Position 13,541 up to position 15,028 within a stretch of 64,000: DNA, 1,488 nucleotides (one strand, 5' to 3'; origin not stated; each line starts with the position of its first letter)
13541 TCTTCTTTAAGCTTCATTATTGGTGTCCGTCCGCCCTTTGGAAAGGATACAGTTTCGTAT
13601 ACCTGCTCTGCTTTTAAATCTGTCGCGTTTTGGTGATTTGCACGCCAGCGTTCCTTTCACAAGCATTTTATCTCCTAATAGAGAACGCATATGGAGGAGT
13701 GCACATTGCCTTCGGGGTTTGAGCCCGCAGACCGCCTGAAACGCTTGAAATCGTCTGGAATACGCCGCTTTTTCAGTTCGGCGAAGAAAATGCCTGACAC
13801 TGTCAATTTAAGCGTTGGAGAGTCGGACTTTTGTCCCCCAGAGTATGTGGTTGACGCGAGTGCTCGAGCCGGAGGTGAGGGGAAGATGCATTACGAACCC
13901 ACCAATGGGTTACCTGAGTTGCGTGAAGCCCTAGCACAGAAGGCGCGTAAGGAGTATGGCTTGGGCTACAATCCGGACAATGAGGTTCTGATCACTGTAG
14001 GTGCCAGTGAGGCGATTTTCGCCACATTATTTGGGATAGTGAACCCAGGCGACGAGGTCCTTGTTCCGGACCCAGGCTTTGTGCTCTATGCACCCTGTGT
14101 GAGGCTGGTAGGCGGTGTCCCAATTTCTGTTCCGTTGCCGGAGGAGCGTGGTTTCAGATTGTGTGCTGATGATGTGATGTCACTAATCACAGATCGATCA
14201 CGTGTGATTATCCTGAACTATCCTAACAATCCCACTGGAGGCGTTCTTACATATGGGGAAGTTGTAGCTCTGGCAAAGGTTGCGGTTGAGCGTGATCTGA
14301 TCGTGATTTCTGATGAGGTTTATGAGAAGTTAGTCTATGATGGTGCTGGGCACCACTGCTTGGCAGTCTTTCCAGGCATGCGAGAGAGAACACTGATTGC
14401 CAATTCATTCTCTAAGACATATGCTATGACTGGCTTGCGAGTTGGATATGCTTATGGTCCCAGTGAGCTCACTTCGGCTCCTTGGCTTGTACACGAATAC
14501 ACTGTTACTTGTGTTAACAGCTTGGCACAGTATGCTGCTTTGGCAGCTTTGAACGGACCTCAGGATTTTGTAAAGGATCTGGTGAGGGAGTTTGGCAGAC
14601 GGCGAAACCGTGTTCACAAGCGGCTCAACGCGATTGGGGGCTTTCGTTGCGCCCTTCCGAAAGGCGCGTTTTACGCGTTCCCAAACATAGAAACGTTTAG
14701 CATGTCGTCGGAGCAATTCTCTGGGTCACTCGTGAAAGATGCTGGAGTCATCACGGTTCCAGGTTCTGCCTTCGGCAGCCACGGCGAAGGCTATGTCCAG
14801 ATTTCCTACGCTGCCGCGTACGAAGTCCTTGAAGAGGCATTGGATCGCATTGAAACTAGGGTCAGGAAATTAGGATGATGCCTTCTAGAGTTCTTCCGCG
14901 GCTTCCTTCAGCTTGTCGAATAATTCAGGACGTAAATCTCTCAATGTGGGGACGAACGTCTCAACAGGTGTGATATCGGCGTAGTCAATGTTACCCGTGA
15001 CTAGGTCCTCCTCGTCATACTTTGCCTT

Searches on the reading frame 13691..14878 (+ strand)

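Call 3: search_protein_families(library=pfam, proteins=[window:13691-14878:+], max_evalue=0.01)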
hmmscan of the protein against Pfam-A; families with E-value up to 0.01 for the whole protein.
window:13691-14878:+ (395 aa): 3 families
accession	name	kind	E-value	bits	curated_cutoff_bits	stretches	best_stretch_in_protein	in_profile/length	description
PF00155.27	Aminotran_1_2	-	4.6e-66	223.9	19.7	1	36-387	2-361/361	Aminotransferase class I and II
PF01041.23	DegT_DnrJ_EryC1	-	7.5e-05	22.5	19.8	1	117-208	61-145/360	DegT/DnrJ/EryC1/StrS aminotransferase family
PF00266.25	Aminotran_5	-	0.005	16.3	21.5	1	92-197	57-167/371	Aminotransferase class-V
